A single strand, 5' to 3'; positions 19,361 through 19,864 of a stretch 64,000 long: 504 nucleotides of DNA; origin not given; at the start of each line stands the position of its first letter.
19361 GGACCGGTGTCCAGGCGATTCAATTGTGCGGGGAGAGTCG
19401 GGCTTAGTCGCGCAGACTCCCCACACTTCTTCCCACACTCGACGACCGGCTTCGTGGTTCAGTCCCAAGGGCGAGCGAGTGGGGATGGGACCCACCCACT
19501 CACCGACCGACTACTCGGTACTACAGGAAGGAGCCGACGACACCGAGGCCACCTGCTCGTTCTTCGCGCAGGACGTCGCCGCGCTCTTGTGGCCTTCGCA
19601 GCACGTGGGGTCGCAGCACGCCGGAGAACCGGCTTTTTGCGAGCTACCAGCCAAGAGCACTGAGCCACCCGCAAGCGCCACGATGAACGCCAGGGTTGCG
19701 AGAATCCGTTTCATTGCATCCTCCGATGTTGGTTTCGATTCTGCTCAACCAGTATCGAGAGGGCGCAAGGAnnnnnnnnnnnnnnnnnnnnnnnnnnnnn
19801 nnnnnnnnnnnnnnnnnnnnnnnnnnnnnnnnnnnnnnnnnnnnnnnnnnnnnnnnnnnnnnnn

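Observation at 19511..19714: Strongly RBS-driven small secreted Cys-rich peptide (CC-x3-CC...C...C) between ornithine cyclodeaminase and sorAB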

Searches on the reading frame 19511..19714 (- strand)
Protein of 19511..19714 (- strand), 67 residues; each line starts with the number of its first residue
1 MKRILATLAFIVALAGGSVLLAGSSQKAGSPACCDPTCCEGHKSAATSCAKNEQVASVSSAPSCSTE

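Call 3: search_protein_families(library=pfam, proteins=[window:19511-19714:-], max_evalue=0.01)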
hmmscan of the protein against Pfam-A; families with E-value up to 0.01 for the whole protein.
window:19511-19714:- (67 aa): 0 families

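Call 4: search_protein_families(library=ncbifam, proteins=[window:19511-19714:-], max_evalue=1)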
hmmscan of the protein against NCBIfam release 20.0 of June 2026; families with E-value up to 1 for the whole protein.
window:19511-19714:- (67 aa): 0 families

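Call 5: find_homologous_proteins(query=window:19514-19714:-, max_evalue=10)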
Query seq(67 aa) (67 aa): 20 proteins with E <= 10 among 24 candidates.
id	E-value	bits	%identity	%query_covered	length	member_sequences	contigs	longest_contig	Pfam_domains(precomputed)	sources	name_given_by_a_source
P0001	4.6e-34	132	100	100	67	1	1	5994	-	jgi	jgi:hypothetical protein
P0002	3.5e-29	117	88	100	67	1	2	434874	-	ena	-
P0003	7.9e-26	106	82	100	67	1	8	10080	-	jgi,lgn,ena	-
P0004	4.8e-25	104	81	100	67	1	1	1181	-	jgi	jgi:hypothetical protein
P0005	1.8e-23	99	78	100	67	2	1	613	-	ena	-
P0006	3.5e-23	98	83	99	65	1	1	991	-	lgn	-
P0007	6.4e-23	97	84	100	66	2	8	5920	-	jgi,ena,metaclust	metaclust:\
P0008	4.4e-22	95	81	100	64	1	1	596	-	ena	-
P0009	6.9e-22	94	80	81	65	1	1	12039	-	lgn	-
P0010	2.7e-21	92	76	94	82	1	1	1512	-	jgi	-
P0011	4.5e-19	85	76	81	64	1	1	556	-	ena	-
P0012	2.3e-18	83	78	100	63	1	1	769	-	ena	-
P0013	2.4e-18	83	75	100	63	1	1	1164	-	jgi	jgi:hypothetical protein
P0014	4.3e-18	82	72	91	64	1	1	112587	-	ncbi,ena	-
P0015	6.6e-18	81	72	100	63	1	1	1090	-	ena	-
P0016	8.8e-17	78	76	100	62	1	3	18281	-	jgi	jgi:hypothetical protein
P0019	1.2e-15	74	75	100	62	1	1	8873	-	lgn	-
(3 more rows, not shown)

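Call 8: find_encoding_contigs(protein=P0002, flank=10000, max_places=3)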
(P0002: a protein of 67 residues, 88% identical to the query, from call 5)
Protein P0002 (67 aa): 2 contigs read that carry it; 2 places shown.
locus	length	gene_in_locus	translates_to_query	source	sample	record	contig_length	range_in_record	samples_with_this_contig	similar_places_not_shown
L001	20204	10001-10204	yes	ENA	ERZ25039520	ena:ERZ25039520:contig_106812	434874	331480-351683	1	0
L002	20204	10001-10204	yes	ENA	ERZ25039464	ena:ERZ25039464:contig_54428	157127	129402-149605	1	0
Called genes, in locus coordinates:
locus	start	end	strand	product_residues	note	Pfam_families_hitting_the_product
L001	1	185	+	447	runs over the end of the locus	-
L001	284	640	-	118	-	-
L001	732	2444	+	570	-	PF01464:SLT, PF27553:SLT_superhelical (faint)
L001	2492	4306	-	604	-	PF00005:ABC_tran, PF13304:AAA_21 (faint), PF00582:Usp (faint)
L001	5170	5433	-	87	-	-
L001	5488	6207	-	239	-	PF13531:SBP_bac_11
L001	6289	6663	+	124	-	PF01894:YjbQ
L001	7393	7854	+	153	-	-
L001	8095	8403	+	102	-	PF12840:HTH_20, PF13412:HTH_24 (faint), PF01022:HTH_5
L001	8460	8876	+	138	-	PF00903:Glyoxalase (weak)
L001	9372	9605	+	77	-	-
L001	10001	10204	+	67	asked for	-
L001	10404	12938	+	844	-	PF00069:Pkinase, PF01636:APH (faint), PF03109:ABC1, PF07714:PK_Tyr_Ser-Thr, PF00930:DPPIV_N (faint), PF26549:Tricorn_N, PF26550:Tricorn_2nd (weak), PF07676:PD40 (weak)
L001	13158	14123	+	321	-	-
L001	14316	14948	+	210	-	-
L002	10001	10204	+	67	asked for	-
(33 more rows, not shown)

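Call 9: find_encoding_contigs(protein=P0014, flank=10000, max_places=3)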
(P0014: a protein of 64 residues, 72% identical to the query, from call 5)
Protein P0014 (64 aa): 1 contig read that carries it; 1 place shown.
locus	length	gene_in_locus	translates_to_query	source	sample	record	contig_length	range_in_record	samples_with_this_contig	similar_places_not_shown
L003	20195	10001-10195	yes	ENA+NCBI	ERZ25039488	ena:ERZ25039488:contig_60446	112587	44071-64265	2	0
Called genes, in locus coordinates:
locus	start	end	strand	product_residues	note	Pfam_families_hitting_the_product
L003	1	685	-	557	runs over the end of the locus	PF00009:GTP_EFTU, PF01926:MMR_HSR1 (faint), PF22042:EF-G_D2, PF03144:GTP_EFTU_D2 (weak), PF14492:EFG_III, PF03764:EFG_IV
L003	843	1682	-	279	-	PF02634:FdhD-NarQ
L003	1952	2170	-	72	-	-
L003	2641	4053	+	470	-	-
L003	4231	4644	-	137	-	PF00395:SLH (faint)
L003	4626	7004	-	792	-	PF24684:Vgb_lyase (faint), PF01833:TIG (weak)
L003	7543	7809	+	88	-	-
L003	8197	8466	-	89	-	-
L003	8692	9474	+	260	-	-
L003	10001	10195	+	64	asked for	-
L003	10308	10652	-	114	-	PF03413:PepSY (weak)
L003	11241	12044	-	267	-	-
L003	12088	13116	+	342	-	PF19301:LigXa_C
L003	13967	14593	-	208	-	-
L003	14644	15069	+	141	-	-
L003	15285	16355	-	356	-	PF00890:FAD_binding_2 (weak), PF01266:DAO (faint), PF03486:HI0933_like, PF07992:Pyr_redox_2 (faint), PF12831:FAD_oxidored (weak), PF22780:HI0933_like_1st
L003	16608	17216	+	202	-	PF01726:LexA_DNA_bind, PF00717:Peptidase_S24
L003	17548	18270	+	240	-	PF22935:RM44_endonuclase, PF14622:Ribonucleas_3_3, PF00636:Ribonuclease_3, PF00035:dsrm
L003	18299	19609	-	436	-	PF02683:DsbD_TM, PF13386:DsbD_2, PF13899:Thioredoxin_7, PF13098:Thioredoxin_2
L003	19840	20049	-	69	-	-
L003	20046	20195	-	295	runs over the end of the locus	PF13098:Thioredoxin_2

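Call 10: find_related_loci(query=A1, collection=genome_contigs, flank=10000)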
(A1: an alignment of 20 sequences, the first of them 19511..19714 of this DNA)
Query A1 (67 aa) in genome_contigs; peptide patterns used: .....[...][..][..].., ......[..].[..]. (x = any residue, [..] = any of these).
76 stretches matched a pattern, but none encodes a relative of the query by tblastn (E <= 1e-3).

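Call 11: find_encoding_contigs(protein=P0016, flank=10000, max_places=3)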
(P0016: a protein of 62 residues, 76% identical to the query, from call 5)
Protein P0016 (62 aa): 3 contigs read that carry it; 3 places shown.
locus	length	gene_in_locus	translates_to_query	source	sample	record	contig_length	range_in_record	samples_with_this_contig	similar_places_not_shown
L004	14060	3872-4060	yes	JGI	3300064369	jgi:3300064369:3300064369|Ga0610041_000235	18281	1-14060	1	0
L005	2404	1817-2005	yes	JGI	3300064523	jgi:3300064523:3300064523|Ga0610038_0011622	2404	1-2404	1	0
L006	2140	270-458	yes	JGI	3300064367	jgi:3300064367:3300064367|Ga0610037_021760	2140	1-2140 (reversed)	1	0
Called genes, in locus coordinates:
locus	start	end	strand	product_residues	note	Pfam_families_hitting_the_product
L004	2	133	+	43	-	?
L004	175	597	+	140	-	PF00903:Glyoxalase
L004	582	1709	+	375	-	PF01758:SBF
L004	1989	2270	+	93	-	-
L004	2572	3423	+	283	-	-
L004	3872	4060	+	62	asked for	-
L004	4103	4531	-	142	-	PF13564:DoxX_2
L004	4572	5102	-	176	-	PF10604:Polyketide_cyc2 (weak), PF08327:AHSA1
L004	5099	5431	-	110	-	PF14394:DUF4423 (faint), PF01022:HTH_5, PF12802:MarR_2, PF12840:HTH_20, PF01978:TrmB (weak)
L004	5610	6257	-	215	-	-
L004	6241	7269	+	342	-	-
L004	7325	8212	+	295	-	PF07485:DUF1529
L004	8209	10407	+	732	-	PF19313:DUF5916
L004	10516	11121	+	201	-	PF22741:PTP-NADK, PF04273:BLH_phosphatase (weak)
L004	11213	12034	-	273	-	-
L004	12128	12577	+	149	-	PF20432:Xre-like-HTH, PF09722:Xre_MbcA_ParS_C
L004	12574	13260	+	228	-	PF08808:RES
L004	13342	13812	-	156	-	-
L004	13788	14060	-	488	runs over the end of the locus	PF07332:Phage_holin_3_6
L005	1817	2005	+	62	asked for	-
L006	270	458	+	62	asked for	-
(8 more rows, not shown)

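Call 15: find_related_loci(query=A1, collection=metagenome_contigs, flank=6000)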
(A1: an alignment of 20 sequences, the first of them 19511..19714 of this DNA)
Query A1 (67 aa) in metagenome_contigs; peptide patterns used: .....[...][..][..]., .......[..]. (x = any residue, [..] = any of these).
600 stretches matched a pattern (row limit reached: there are more); 5 encode a relative of the query (tblastn E <= 1e-3); 5 distinct loci.
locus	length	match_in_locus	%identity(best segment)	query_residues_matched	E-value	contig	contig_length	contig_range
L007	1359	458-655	84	1-67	1e-30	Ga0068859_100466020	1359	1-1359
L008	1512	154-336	77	1-61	2e-28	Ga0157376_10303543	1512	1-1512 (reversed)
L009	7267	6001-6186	70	1-67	7e-24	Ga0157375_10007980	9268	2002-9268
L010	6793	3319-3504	70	1-67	7e-24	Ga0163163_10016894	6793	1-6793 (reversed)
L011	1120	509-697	72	1-67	2e-20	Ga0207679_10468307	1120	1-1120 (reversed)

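Call 16: find_encoding_contigs(protein=P0003, flank=8000, max_places=4)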
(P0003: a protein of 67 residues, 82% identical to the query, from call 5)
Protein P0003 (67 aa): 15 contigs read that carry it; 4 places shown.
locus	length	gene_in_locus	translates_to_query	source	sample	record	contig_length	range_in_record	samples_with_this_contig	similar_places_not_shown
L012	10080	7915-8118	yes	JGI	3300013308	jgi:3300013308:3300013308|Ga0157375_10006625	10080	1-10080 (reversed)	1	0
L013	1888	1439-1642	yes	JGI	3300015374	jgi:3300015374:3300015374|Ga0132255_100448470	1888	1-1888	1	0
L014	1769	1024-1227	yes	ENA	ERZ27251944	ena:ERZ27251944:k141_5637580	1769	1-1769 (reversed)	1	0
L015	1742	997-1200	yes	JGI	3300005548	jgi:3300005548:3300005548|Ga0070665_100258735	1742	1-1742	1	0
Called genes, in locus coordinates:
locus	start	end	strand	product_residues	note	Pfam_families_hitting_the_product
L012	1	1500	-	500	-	?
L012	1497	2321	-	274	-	PF00528:BPD_transp_1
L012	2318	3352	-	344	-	PF13531:SBP_bac_11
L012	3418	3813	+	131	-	PF01894:YjbQ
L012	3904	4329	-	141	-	PF01814:Hemerythrin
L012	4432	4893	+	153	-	-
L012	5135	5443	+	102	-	PF12840:HTH_20, PF01022:HTH_5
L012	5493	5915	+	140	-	PF00903:Glyoxalase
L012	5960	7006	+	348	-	PF01758:SBF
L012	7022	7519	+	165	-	PF01451:LMWPc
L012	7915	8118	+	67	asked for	-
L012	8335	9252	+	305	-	-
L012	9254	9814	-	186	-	-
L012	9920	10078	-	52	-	?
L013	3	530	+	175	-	?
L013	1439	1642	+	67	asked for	-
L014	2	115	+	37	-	?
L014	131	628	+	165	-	PF01451:LMWPc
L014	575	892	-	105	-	-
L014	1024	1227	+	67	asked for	-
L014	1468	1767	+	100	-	?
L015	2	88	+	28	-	?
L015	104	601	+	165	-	PF01451:LMWPc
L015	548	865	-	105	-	-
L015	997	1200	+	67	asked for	-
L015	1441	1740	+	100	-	?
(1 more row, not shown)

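Call 17: find_encoding_contigs(protein=P0009, flank=8000, max_places=2)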
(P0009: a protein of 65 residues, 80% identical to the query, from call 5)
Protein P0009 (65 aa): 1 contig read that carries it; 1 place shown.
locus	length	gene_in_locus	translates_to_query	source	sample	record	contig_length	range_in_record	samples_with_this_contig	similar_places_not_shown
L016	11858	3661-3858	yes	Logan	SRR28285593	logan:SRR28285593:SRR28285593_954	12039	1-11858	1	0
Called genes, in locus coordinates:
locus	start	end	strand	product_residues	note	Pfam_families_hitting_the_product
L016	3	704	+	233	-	?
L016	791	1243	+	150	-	PF00583:Acetyltransf_1, PF13673:Acetyltransf_10 (weak), PF13508:Acetyltransf_7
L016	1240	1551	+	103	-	PF12840:HTH_20 (faint), PF01022:HTH_5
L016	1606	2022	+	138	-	PF00903:Glyoxalase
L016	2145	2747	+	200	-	PF00230:MIP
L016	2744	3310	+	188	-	PF01451:LMWPc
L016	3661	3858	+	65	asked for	-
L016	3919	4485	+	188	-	-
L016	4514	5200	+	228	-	PF00403:HMA, PF00085:Thioredoxin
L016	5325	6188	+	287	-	-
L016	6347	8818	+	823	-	PF05170:AsmA, PF05359:DUF748, PF13116:YhdP (faint), PF05170:AsmA (weak)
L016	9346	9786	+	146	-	-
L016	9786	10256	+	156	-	-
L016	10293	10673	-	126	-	-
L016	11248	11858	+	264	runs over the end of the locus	?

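Call 18: find_encoding_contigs(protein=P0019, flank=8000, max_places=2)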
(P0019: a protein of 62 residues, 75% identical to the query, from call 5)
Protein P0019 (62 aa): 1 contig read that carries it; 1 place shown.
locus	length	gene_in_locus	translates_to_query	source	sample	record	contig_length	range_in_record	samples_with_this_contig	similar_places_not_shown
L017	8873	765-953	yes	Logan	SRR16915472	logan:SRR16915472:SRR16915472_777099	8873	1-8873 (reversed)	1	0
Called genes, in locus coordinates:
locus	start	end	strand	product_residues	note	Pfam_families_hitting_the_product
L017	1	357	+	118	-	?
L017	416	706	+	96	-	-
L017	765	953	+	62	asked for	-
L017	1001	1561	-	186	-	-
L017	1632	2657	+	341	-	-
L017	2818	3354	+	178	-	PF22741:PTP-NADK, PF04273:BLH_phosphatase, PF22785:Tc-R-P (weak)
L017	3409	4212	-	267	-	-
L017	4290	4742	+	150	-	PF20432:Xre-like-HTH, PF09722:Xre_MbcA_ParS_C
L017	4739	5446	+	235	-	PF08808:RES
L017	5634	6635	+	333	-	PF24684:Vgb_lyase, PF08450:SGL (faint), PF24684:Vgb_lyase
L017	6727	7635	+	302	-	-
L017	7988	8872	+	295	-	?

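Call 27: list_cluster_members(proteins=[P0014, P0001, P0023])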
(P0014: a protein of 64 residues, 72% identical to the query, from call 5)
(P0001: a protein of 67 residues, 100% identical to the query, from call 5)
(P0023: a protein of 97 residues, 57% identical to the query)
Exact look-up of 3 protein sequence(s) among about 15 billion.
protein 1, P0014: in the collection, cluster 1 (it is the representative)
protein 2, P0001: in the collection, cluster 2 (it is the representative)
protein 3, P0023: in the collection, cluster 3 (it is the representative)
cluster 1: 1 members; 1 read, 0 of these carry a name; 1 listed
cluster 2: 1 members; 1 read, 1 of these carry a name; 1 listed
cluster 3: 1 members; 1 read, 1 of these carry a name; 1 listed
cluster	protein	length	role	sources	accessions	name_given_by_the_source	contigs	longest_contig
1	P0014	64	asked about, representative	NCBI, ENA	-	-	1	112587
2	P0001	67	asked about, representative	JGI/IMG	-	hypothetical protein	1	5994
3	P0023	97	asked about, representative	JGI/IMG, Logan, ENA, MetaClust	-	\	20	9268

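Call 40: search_protein_representatives(alignment_id=A1)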
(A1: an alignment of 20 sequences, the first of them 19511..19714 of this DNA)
Query: 20 sequences, 65 profile positions. Proteins with E-value up to 0.001 (for the whole library): 4; up to 1e-10: 1; up to 1e-30: 1. The best 4 are listed.
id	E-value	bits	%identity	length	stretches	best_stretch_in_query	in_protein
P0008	4.1e-33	129.7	-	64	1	1-65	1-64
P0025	1.4e-10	57.6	-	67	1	1-59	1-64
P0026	4.3e-05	40.0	-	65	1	1-59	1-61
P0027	3.6e-04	37.0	-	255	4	11-42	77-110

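Call 42: find_encoding_contigs(protein=P0025, flank=8000, max_places=4)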
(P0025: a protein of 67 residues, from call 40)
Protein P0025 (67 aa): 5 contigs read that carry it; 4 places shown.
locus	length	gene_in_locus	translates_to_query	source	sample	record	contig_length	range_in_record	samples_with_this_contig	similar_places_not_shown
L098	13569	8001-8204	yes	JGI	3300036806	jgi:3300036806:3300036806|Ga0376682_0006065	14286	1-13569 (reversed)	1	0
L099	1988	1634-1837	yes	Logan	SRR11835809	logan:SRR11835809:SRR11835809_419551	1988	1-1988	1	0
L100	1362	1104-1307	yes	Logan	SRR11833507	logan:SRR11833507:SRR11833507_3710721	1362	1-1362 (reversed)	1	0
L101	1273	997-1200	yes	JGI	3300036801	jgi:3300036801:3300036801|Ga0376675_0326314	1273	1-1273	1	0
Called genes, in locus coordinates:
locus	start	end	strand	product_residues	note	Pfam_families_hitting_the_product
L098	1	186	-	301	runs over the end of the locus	?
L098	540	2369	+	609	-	PF00515:TPR_1 (faint), PF01535:PPR (faint), PF14559:TPR_19 (weak), PF14559:TPR_19, PF13432:TPR_16 (weak), PF14559:TPR_19 (weak), PF13432:TPR_16, PF14559:TPR_19 (weak), +13 more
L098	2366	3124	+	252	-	-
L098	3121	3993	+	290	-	PF00288:GHMP_kinases_N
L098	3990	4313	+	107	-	PF04026:SpoVG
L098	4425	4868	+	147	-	PF06577:EipA (weak)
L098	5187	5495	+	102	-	PF12840:HTH_20, PF13412:HTH_24 (faint), PF01022:HTH_5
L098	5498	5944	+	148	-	PF00583:Acetyltransf_1, PF13673:Acetyltransf_10, PF13508:Acetyltransf_7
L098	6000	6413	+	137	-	PF00903:Glyoxalase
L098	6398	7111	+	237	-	PF00230:MIP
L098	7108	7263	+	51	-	PF01451:LMWPc (weak)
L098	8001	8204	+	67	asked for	-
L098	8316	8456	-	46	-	-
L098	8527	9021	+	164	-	PF06718:DUF1203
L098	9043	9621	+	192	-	-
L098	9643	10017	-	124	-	-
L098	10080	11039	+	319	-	PF13793:Pribosyltran_N, PF00156:Pribosyltran, PF14572:Pribosyl_synth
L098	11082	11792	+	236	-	PF01386:Ribosomal_L25p, PF14693:Ribosomal_TL5_C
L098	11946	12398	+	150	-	PF01195:Pept_tRNA_hydro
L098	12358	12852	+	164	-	PF01250:Ribosomal_S6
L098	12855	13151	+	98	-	PF01084:Ribosomal_S18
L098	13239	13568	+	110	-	?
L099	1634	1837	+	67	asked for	-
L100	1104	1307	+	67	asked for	-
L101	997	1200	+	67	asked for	-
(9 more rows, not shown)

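Call 43: find_encoding_contigs(protein=P0026, flank=8000, max_places=4)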
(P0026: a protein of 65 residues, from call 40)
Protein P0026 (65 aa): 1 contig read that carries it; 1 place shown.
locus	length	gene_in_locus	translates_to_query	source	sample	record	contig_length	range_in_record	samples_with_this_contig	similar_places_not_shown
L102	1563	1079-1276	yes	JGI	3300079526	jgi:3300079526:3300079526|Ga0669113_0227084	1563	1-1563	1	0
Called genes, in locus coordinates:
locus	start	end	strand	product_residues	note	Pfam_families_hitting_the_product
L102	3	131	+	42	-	?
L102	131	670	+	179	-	PF01451:LMWPc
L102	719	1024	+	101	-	-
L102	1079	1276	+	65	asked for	-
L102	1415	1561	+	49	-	?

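Call 54: search_solved_structures(query=A1, max_evalue=10)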
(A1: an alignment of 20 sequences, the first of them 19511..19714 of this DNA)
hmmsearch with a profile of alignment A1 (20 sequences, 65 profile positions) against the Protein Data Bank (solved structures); distinct sequences matched with E-value up to 10: 2.
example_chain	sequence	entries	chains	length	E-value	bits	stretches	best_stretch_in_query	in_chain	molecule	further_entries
2rng_A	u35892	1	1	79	0.3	14.8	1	9-60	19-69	Big defensin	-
4c3t_A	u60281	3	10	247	0.52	14.1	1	1-20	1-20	CARBONATE DEHYDRATASE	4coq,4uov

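Call 56: predict_structure(alignment_id=A1)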
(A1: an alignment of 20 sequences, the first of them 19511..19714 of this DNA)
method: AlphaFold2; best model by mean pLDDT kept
length: 67 residues; sequences in the alignment: 20
mean_pLDDT: 53.0   pTM: 0.23
mean pLDDT of the five models: 53.0, 51.4, 51.1, 49.0, 45.2
residues with pLDDT >= 90: 0; 70-90: 12; 50-70: 14; < 50: 41
segments of 3 or more residues with pLDDT < 50: 23-34, 37-39, 41-48, 50-67
pLDDT, mean of each block of 10 residues (from residue 1): 75 65 48 48 47 43 42
secondary structure, 60 per line:
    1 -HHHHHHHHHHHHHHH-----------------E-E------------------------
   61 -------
elements in order: H2-16

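Call 71: search_protein_families(library=pfam, proteins=[L004:2572-3423:+, L003:8692-9474:+, L016:3919-4485:+, L012:8335-9252:+], max_evalue=0.01)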
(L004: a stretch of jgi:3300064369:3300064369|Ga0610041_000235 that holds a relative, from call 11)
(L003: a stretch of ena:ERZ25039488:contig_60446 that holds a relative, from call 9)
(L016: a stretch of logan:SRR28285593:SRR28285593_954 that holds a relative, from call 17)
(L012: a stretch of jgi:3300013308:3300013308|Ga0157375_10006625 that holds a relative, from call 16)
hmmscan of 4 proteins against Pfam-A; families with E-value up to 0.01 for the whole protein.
L004:2572-3423:+ (283 aa): 0 families

L003:8692-9474:+ (260 aa): 0 families

L016:3919-4485:+ (188 aa): 0 families

L012:8335-9252:+ (305 aa): 0 families
